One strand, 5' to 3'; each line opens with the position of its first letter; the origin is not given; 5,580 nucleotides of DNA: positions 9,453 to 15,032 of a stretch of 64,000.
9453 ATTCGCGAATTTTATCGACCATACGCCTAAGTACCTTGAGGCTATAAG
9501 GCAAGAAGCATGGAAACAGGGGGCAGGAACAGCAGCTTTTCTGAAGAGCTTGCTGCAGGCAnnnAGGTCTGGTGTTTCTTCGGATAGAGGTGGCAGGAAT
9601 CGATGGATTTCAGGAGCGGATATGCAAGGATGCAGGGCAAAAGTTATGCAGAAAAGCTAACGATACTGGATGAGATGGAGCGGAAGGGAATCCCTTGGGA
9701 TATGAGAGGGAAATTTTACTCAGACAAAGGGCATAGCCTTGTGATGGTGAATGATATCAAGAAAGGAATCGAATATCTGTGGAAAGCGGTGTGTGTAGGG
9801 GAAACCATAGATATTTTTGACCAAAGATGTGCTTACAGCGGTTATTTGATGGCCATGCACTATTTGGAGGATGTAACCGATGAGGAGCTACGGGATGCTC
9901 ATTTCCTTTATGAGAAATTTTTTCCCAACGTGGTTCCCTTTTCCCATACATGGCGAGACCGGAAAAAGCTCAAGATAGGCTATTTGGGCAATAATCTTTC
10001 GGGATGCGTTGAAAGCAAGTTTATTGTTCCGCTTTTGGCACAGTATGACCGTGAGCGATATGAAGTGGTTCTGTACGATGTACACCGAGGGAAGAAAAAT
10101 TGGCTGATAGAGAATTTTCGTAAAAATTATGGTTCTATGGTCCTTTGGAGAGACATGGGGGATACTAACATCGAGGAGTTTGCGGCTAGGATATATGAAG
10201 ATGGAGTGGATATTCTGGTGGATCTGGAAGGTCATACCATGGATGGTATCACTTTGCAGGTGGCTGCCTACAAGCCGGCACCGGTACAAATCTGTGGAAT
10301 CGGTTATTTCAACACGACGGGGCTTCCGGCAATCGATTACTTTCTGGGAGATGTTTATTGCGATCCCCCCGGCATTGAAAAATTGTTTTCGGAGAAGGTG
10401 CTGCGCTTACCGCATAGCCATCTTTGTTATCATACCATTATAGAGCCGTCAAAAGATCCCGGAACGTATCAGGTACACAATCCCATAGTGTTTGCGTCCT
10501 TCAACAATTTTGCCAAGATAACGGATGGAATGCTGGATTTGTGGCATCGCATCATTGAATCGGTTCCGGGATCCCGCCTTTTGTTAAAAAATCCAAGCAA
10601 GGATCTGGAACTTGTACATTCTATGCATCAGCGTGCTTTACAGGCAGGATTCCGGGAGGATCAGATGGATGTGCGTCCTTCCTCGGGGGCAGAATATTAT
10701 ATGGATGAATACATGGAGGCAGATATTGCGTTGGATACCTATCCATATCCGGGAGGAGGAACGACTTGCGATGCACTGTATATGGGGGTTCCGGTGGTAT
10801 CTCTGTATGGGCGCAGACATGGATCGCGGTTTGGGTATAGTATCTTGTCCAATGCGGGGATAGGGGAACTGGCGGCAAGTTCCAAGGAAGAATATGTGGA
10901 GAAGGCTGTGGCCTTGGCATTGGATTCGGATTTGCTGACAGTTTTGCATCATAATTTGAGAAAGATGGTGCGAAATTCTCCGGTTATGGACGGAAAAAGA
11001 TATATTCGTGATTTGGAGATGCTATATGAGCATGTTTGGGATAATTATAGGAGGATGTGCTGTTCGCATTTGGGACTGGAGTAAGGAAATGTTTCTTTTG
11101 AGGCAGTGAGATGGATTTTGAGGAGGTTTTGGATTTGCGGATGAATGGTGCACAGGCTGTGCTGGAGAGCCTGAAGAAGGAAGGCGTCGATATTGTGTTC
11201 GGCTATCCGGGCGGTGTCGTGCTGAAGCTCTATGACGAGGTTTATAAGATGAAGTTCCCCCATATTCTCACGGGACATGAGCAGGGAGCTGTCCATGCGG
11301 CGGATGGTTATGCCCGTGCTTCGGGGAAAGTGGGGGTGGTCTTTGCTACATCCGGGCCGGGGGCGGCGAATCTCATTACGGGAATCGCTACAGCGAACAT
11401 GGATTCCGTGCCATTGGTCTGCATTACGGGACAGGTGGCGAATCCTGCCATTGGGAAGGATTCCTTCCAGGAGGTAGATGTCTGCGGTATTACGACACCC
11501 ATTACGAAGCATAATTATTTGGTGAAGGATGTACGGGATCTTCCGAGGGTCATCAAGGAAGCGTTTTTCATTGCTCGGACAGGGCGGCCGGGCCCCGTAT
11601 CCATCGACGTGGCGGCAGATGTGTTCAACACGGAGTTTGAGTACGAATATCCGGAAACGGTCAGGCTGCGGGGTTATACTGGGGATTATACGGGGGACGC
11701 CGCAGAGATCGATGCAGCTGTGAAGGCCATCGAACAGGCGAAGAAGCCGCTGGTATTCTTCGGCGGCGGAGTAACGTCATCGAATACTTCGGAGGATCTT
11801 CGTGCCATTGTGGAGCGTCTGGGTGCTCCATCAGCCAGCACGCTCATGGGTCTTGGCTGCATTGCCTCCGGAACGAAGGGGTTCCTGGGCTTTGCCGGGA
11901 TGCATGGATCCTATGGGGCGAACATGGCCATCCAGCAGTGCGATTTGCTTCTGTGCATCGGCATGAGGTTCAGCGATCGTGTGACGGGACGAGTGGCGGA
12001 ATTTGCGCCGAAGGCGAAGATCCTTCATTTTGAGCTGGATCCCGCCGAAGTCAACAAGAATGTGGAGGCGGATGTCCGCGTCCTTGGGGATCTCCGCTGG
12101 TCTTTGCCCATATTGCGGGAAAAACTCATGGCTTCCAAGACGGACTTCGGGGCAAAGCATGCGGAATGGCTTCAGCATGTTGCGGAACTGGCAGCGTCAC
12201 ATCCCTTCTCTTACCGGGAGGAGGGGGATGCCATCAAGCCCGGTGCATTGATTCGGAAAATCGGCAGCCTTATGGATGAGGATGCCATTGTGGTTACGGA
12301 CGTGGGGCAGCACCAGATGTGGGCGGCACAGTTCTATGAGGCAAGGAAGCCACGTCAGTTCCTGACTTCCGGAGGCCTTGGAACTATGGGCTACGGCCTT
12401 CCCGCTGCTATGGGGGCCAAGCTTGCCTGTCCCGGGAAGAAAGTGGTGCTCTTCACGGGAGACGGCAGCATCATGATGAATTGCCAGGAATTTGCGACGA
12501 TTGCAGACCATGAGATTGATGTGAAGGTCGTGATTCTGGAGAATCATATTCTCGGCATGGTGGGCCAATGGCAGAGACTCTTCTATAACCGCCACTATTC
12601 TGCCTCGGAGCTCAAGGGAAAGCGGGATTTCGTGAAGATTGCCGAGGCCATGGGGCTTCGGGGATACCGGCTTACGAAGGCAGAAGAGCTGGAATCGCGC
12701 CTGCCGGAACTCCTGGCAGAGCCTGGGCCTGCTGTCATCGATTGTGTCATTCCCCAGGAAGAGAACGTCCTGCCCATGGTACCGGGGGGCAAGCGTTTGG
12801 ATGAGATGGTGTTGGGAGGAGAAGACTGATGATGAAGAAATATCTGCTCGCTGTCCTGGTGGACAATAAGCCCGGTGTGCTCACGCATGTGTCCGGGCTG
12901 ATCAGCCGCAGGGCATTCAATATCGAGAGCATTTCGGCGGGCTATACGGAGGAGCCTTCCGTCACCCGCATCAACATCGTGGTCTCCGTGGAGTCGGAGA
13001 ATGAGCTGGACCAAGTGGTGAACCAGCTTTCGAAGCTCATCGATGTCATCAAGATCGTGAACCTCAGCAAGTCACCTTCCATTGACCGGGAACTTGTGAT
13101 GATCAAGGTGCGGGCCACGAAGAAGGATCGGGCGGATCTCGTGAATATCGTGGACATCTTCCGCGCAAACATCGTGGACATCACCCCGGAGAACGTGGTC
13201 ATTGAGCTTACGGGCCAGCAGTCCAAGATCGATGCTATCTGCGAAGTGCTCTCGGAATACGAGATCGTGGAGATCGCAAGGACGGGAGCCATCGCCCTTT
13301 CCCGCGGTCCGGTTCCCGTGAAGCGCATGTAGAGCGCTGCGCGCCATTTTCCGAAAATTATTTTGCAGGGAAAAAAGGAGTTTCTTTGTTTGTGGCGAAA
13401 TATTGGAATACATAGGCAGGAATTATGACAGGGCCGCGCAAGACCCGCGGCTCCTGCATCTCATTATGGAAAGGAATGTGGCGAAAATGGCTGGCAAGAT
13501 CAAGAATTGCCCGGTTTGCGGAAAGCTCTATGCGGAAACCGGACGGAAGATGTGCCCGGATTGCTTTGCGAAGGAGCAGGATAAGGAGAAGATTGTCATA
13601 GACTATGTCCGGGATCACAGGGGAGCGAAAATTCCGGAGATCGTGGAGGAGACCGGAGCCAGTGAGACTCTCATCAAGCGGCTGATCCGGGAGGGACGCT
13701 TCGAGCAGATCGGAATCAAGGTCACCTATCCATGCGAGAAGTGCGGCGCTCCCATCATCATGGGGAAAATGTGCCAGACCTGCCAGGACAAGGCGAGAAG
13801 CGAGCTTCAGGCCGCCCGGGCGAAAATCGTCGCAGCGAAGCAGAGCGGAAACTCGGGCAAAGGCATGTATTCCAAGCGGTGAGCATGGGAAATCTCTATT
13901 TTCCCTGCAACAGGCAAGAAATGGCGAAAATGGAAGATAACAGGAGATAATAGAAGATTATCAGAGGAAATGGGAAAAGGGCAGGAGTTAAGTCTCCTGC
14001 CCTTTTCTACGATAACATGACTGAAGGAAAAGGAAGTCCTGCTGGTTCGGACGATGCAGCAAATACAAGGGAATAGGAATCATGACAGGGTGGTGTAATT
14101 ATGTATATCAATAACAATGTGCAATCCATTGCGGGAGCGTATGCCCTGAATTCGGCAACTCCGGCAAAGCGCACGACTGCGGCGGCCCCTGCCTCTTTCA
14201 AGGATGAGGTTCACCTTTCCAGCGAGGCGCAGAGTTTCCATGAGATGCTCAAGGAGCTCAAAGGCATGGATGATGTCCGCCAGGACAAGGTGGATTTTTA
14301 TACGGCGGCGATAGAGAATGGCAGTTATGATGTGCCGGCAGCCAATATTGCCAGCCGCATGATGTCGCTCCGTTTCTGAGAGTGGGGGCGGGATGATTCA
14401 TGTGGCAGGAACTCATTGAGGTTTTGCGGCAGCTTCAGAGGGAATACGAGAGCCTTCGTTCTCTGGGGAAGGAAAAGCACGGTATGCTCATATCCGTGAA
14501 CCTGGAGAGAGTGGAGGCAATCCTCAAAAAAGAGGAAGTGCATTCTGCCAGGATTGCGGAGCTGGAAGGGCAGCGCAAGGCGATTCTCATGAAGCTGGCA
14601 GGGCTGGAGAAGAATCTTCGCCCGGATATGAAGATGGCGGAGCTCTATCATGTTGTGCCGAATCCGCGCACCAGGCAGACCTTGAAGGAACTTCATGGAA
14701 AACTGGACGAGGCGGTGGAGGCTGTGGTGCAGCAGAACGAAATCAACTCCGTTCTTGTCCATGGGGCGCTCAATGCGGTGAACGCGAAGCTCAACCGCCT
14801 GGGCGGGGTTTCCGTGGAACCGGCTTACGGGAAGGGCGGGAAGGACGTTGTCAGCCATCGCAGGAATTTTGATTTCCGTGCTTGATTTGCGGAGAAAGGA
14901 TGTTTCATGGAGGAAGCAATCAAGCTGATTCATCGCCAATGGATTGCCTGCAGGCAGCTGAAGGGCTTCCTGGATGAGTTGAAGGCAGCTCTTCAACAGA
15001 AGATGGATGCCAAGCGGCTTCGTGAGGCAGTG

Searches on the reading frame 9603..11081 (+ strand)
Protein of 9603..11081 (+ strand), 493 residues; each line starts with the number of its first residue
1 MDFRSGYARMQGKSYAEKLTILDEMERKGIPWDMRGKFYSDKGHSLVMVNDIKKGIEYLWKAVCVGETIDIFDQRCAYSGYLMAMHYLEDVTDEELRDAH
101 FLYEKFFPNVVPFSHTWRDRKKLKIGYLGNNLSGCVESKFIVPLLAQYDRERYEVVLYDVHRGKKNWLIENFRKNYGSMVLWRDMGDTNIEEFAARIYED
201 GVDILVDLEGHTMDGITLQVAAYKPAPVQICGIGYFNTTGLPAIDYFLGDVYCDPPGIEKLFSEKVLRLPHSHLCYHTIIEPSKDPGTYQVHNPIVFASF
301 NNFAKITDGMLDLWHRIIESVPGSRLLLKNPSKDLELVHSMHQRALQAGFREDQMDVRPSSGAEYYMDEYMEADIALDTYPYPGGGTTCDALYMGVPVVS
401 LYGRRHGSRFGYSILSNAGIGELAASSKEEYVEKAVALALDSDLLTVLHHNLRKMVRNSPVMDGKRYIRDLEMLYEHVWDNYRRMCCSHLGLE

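Call 25: search_protein_families(library=pfam, proteins=[window:9603-11081:+], max_evalue=0.0001)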
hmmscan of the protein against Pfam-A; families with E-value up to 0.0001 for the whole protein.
window:9603-11081:+ (493 aa): 1 family
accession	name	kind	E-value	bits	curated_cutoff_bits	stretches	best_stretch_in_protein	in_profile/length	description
PF13844.12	Glyco_transf_41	-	2.8e-37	128.6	25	2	293-471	367-543/543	Glycosyl transferase family 41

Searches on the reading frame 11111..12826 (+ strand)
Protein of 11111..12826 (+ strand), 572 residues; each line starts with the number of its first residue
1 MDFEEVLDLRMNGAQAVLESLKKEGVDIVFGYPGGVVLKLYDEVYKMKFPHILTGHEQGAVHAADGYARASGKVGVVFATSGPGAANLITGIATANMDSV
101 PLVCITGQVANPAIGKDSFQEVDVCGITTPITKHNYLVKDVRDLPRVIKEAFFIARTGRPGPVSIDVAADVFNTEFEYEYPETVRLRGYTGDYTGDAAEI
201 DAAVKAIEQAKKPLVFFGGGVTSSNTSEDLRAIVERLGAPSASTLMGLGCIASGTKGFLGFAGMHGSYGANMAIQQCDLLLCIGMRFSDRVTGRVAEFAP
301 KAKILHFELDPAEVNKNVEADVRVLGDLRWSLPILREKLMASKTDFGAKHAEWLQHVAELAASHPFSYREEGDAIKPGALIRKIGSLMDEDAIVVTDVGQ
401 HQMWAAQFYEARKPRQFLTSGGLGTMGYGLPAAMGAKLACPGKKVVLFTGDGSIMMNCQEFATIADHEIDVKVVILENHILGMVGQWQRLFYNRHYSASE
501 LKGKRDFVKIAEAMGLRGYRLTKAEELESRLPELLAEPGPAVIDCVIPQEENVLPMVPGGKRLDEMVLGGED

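Call 25: search_protein_families(library=pfam, proteins=[window:11111-12826:+], max_evalue=0.0001)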
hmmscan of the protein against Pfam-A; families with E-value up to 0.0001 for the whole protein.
window:11111-12826:+ (572 aa): 3 families
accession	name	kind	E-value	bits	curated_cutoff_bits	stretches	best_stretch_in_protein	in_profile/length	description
PF02775.26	TPP_enzyme_C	-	2.1e-56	190.3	21.9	1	397-545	1-151/151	Thiamine pyrophosphate enzyme, C-terminal TPP binding domain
PF00205.28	TPP_enzyme_M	-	1.9e-42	144.6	30.4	1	200-332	1-134/137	Thiamine pyrophosphate enzyme, central domain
PF02776.23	TPP_enzyme_N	-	6.9e-39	132.7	26.8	1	11-125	1-117/119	Thiamine pyrophosphate enzyme, N-terminal TPP binding domain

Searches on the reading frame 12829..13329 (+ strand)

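Call 25: search_protein_families(library=pfam, proteins=[window:12829-13329:+], max_evalue=0.0001)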
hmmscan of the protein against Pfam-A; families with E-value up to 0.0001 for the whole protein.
window:12829-13329:+ (167 aa): 5 families
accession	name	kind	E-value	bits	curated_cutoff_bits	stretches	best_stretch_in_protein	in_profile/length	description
PF10369.15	ALS_ss_C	-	1e-29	102.8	23.2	1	87-160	1-74/74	Small subunit of acetolactate synthase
PF22629.2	ACT_AHAS_ss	-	6.5e-25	87.5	27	1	7-75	1-67/67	AHAS small subunit-like ACT domain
PF13710.12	ACT_5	-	4.3e-15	55.7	27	1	14-76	2-62/62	ACT domain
PF01842.31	ACT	-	7.6e-11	42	27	1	6-71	2-65/66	ACT domain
PF13291.12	ACT_4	-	1.6e-08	35.5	27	1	7-76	9-78/80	ACT domain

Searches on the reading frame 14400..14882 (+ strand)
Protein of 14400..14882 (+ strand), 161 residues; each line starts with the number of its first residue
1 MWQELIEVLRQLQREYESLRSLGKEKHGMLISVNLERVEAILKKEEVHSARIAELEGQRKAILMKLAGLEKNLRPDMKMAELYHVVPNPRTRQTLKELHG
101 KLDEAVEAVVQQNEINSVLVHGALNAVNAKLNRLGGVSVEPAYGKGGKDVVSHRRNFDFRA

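Call 26: search_protein_families(library=pfam, proteins=[window:14400-14882:+], max_evalue=0.0001)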
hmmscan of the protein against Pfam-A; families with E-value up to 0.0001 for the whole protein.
window:14400-14882:+ (161 aa): 1 family
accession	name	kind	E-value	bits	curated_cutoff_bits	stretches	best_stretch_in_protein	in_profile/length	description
PF05130.17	FlgN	-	1.8e-18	67.8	30.5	1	2-148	3-144/147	FlgN protein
